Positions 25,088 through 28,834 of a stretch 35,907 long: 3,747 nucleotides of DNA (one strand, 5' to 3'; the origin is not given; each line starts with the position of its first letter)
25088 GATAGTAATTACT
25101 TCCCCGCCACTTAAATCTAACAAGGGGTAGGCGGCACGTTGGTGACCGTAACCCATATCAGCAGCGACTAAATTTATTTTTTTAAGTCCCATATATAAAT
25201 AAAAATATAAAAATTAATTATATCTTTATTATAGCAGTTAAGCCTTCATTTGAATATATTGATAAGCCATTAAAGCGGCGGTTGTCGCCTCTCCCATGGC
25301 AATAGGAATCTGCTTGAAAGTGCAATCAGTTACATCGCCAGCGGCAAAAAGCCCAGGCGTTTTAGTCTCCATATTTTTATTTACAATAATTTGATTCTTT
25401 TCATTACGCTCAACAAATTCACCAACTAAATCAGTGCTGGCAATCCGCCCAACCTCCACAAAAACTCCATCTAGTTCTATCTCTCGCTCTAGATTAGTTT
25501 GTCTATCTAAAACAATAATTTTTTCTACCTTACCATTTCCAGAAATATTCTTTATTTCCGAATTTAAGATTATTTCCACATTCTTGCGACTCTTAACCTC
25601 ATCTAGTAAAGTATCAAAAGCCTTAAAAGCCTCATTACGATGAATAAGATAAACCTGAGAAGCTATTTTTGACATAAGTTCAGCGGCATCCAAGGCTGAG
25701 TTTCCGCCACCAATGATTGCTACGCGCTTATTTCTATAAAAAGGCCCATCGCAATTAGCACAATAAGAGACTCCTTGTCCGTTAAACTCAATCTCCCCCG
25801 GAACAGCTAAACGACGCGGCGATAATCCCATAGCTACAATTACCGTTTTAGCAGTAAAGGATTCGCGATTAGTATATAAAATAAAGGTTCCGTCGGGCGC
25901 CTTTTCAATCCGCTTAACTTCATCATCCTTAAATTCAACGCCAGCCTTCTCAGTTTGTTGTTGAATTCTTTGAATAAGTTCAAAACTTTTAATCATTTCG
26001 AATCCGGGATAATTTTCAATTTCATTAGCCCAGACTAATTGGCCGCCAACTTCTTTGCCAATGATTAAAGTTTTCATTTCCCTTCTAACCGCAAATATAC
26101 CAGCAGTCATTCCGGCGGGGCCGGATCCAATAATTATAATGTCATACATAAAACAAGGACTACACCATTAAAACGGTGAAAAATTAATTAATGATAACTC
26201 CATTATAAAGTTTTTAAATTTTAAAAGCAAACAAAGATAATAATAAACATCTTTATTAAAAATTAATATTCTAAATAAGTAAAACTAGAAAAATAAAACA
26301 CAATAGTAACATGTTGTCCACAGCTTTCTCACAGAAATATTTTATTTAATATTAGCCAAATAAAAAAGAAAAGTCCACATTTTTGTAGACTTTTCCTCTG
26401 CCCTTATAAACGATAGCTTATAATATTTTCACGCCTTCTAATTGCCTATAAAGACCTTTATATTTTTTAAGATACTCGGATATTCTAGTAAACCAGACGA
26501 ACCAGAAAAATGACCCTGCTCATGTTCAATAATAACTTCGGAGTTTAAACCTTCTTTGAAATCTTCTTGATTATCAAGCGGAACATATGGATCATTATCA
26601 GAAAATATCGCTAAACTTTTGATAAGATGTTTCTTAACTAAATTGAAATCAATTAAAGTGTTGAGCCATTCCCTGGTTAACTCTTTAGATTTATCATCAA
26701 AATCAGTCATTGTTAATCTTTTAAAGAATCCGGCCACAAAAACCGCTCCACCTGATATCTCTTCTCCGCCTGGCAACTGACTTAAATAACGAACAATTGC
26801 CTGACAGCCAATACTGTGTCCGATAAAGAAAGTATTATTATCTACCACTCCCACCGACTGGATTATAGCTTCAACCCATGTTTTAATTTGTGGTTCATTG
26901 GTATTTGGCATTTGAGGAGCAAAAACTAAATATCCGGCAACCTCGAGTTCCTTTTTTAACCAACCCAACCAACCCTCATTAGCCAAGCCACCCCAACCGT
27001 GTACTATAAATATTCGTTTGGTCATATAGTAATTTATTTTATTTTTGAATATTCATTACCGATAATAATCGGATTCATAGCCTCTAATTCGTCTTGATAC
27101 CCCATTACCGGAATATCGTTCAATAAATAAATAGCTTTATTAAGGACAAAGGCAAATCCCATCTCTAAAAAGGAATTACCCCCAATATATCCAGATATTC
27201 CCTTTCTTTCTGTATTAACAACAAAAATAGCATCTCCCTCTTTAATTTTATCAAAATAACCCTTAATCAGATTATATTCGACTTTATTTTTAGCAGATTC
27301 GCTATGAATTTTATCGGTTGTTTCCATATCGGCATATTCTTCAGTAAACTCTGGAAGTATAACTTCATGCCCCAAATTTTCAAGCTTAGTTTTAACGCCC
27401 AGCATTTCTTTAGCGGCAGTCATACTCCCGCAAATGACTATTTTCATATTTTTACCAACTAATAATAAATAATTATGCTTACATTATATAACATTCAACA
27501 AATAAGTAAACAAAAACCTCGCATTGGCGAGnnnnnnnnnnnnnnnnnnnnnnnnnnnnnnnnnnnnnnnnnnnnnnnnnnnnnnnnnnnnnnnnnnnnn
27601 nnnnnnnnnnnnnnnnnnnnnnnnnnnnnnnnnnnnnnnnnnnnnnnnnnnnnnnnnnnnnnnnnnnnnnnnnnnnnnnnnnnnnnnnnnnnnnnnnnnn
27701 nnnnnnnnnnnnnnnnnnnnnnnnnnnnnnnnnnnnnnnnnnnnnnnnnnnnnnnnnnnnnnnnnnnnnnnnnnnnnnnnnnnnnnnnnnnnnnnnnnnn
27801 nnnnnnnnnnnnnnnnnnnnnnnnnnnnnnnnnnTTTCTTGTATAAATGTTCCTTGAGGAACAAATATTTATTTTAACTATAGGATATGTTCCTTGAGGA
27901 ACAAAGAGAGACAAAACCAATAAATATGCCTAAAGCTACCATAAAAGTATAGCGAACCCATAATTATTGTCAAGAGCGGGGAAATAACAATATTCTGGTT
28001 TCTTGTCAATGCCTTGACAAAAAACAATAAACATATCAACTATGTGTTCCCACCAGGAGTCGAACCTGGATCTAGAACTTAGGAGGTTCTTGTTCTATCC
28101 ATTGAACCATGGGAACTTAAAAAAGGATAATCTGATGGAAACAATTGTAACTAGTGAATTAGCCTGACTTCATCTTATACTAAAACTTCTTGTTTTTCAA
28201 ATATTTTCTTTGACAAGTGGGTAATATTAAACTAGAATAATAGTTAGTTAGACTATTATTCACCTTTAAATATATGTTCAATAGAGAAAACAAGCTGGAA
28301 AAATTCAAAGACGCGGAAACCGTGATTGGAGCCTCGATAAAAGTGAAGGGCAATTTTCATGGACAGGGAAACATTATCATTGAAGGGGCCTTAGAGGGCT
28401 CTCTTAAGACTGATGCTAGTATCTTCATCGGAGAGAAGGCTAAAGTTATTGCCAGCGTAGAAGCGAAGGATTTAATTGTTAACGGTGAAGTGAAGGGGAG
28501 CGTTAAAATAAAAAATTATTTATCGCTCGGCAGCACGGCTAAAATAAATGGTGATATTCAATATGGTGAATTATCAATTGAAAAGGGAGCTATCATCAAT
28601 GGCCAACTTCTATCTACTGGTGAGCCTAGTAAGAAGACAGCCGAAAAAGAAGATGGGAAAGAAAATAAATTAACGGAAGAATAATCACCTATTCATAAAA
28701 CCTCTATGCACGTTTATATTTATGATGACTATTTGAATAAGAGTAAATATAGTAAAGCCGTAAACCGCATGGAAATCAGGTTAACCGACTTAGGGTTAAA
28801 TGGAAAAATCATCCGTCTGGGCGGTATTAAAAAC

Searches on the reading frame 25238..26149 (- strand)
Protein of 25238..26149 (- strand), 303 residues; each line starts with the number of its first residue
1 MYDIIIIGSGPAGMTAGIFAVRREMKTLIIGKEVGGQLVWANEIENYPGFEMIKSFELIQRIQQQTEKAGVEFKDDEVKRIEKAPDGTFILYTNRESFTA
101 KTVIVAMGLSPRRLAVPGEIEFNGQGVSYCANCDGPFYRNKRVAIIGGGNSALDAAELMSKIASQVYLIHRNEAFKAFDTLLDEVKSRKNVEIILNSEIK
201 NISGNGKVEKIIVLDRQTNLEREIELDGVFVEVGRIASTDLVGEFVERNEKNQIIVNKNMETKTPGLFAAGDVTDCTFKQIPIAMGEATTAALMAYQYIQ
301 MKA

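Call 7: search_protein_families(library=pfam, proteins=[window:25238-26149:-], max_evalue=0.001)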
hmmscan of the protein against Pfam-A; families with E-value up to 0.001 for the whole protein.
window:25238-26149:- (303 aa): 14 families
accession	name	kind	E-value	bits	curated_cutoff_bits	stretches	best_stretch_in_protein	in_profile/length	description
PF07992.20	Pyr_redox_2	-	2e-52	178.9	26.1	1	2-288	1-291/291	Pyridine nucleotide-disulphide oxidoreductase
PF13738.12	Pyr_redox_3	-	1.8e-25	90.3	30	1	75-271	101-305/305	Pyridine nucleotide-disulphide oxidoreductase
PF00070.33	Pyr_redox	-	9.4e-15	55.3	22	1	142-213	1-79/82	Pyridine nucleotide-disulphide oxidoreductase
PF03486.20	HI0933_like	-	1.6e-11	44.6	50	0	3-33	2-32/244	HI0933-like protein Rossmann domain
PF00890.30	FAD_binding_2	-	1.3e-08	34.9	20.4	1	3-41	1-41/414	FAD binding domain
PF12831.13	FAD_oxidored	-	1.6e-07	31.5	27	1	3-39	1-39/416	FAD dependent oxidoreductase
PF01266.30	DAO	-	3.5e-06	27.2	27.9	0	52-112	145-207/353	FAD dependent oxidoreductase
PF01946.23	Thi4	-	8.8e-06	25.6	26.2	0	3-34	19-51/235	Thi4 family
PF01134.28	GIDA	-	2.5e-05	24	22.1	0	3-33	1-31/391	Glucose inhibited division protein A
PF13434.12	Lys_Orn_oxgnase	-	3.1e-05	23.7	21.3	0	77-179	117-229/339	L-lysine 6-monooxygenase/L-ornithine 5-monooxygenase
PF05834.18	Lycopene_cycl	-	3.6e-05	23.5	23.4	0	49-112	80-145/380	Lycopene cyclase protein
PF00743.25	FMO-like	-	5.6e-05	22.2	22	1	54-174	95-217/532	Flavin-binding monooxygenase-like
PF13454.12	NAD_binding_9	-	0.00022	21.7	21.8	0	60-108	104-153/155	FAD-NAD(P)-binding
PF13450.12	NAD_binding_8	-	0.00042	21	21.9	0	6-36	1-33/68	NAD(P)-binding Rossmann-like domain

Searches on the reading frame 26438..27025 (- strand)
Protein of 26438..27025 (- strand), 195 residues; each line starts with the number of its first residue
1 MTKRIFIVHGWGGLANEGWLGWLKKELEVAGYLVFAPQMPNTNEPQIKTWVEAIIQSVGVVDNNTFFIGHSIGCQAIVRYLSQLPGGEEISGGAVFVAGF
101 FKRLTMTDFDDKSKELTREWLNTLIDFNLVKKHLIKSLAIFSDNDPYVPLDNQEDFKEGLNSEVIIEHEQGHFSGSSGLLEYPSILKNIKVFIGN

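Call 8: search_protein_families(library=pfam, proteins=[window:26438-27025:-], max_evalue=0.001)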
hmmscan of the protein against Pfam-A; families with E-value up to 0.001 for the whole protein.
window:26438-27025:- (195 aa): 3 families
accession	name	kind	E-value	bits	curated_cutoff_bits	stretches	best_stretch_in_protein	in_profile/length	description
PF06821.19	Ser_hydrolase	-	8.1e-23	81.6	22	1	6-188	2-169/172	Serine hydrolase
PF00561.26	Abhydrolase_1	-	3.9e-06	27.2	25.8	0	114-174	200-240/245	alpha/beta hydrolase fold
PF12697.13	Abhydrolase_6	-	0.00088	20.4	26.3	0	5-105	1-94/217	Alpha/beta hydrolase family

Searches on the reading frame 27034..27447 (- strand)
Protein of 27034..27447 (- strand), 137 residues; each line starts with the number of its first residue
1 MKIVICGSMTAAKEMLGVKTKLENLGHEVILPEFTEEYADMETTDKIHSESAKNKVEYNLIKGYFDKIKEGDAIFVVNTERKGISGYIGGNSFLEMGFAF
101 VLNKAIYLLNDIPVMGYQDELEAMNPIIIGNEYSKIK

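Call 8: search_protein_families(library=pfam, proteins=[window:27034-27447:-], max_evalue=0.001)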
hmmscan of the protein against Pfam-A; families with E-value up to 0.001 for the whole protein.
window:27034-27447:- (137 aa): 0 families

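Call 34: search_protein_families(library=pfam, proteins=[window:27034-27447:-], max_evalue=5)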
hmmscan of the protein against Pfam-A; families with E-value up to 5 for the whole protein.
window:27034-27447:- (137 aa): 1 family
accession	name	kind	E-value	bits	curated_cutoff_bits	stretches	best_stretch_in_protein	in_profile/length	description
PF05014.21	Nuc_deoxyrib_tr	-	0.067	13.8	28.8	1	18-118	20-106/117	Nucleoside 2-deoxyribosyltransferase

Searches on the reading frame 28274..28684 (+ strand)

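Call 8: search_protein_families(library=pfam, proteins=[window:28274-28684:+], max_evalue=0.001)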
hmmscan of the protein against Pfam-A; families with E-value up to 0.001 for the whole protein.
window:28274-28684:+ (136 aa): 1 family
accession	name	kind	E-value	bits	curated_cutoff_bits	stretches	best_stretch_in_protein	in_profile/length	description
PF04519.19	Bactofilin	-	4.4e-26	91.4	27.9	1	16-112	1-97/98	Polymer-forming cytoskeletal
